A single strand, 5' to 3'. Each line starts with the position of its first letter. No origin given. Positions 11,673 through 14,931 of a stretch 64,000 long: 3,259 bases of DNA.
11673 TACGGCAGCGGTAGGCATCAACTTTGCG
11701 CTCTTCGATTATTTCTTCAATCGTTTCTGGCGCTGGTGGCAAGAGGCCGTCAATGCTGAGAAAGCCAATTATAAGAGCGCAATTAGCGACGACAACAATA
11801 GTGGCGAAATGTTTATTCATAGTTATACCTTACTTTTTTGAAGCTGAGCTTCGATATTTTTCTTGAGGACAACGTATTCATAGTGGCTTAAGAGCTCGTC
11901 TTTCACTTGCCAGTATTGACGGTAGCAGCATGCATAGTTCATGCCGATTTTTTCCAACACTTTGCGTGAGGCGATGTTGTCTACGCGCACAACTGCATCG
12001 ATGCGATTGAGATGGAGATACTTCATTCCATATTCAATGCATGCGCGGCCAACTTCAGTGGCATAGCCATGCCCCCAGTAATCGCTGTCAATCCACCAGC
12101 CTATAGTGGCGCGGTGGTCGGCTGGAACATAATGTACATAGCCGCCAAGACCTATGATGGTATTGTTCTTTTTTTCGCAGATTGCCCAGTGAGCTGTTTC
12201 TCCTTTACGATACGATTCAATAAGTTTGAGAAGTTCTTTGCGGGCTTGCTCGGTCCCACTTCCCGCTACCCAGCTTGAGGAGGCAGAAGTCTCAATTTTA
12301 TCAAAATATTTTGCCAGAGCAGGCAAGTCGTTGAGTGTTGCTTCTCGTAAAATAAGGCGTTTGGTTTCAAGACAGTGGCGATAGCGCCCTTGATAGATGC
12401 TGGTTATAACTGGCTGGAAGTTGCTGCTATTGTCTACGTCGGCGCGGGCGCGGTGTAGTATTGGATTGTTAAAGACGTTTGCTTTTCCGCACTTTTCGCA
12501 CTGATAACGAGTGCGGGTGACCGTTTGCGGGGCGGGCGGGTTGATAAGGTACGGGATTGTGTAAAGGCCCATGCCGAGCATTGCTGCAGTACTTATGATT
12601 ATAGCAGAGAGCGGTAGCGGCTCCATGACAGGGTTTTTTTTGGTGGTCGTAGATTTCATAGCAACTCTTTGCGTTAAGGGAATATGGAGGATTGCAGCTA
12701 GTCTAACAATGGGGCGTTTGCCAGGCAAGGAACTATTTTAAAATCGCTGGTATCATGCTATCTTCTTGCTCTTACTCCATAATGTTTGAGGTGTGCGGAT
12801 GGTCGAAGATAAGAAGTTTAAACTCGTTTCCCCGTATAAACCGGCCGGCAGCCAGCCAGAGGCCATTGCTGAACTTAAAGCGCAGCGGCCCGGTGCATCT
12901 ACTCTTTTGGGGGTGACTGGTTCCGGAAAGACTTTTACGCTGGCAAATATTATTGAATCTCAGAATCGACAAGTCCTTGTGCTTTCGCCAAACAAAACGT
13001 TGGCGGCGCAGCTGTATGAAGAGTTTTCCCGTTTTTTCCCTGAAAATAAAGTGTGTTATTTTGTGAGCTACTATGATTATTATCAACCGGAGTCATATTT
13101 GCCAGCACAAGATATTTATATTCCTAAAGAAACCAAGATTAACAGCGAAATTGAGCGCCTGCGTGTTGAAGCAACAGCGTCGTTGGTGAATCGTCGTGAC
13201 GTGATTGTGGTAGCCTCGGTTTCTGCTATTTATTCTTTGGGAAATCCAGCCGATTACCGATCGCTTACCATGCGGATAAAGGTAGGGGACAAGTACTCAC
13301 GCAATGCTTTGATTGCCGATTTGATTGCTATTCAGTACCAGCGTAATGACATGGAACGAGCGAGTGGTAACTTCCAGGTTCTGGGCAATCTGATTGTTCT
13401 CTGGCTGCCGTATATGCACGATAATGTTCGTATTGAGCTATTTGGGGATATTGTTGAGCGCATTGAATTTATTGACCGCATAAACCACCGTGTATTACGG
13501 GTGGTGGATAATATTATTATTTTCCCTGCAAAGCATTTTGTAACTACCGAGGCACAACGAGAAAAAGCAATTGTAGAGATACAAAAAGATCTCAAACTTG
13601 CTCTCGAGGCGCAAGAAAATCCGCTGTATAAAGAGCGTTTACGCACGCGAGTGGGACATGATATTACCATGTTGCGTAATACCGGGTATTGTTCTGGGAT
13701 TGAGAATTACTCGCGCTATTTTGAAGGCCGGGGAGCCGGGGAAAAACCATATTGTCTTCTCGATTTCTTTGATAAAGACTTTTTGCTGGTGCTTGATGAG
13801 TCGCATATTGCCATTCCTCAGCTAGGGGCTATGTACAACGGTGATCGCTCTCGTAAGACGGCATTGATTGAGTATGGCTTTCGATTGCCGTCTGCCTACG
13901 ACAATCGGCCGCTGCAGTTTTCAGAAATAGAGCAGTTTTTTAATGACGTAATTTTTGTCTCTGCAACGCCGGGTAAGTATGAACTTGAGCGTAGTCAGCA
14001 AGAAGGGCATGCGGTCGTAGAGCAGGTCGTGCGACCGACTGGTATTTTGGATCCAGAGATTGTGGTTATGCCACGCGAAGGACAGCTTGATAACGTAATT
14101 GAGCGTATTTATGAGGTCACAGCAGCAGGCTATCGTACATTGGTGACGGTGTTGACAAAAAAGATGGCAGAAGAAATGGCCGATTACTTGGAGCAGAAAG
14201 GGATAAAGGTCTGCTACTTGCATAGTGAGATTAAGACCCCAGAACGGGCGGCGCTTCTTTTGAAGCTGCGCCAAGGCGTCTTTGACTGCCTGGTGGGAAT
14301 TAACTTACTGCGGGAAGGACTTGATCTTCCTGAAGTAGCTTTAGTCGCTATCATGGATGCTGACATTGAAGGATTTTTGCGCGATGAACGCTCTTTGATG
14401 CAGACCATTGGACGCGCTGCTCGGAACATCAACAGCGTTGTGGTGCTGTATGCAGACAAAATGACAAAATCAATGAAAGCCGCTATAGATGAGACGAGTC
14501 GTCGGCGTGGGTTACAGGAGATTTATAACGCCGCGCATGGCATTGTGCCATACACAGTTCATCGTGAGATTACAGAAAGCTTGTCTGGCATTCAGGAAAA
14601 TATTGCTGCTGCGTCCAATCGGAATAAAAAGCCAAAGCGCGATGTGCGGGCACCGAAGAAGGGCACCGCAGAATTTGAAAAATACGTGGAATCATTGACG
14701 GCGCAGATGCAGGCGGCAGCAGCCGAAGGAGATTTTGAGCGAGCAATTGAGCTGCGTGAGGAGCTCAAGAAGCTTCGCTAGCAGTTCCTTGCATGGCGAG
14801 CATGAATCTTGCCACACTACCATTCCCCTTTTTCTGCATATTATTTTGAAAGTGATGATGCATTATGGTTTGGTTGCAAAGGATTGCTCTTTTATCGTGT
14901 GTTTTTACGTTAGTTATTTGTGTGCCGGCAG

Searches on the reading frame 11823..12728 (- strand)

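Call 61: search_protein_families(library=pfam, proteins=[window:11823-12728:-], max_evalue=0.001)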
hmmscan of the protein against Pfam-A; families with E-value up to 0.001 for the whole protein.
window:11823-12728:- (301 aa): 3 families
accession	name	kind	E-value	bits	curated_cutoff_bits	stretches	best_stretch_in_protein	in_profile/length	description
PF13302.13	Acetyltransf_3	-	7.3e-30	104.9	25.4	1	124-263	1-137/138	Acetyltransferase (GNAT) domain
PF00583.31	Acetyltransf_1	-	1.9e-11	44.7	20.7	1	169-263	24-116/116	Acetyltransferase (GNAT) family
PF13420.13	Acetyltransf_4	-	6.7e-07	29.9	24.3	1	129-278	3-149/155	Acetyltransferase (GNAT) domain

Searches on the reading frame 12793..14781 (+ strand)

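Call 61: search_protein_families(library=pfam, proteins=[window:12793-14781:+], max_evalue=0.001)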
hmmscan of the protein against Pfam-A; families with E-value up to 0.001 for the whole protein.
window:12793-14781:+ (662 aa): 8 families
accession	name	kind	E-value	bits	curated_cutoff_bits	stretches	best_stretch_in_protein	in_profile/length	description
PF17757.6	UvrB_inter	-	5.7e-23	81.3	22.9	1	161-249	2-91/91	UvrB interaction domain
PF00271.37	Helicase_C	-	4.7e-20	72.3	23.5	1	439-545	6-109/110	Helicase conserved C-terminal domain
PF12344.14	UvrB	-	5.7e-20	71.3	27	1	552-593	1-42/43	Ultra-violet resistance protein B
PF04851.21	ResIII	-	3.4e-10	40.5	22.5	1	19-139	6-130/164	Type III restriction enzyme, res subunit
PF00270.35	DEAD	-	2.2e-09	37.7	26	1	21-92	4-81/167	DEAD/DEAH box helicase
PF02151.25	UVR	-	2.4e-07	30.7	21.5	1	629-662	1-34/36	UvrB/uvrC motif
PF13604.12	AAA_30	-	1.1e-05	25.7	27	1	20-78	5-66/191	AAA domain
PF13401.12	AAA_22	-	0.00081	20.1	27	0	33-84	5-60/130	AAA domain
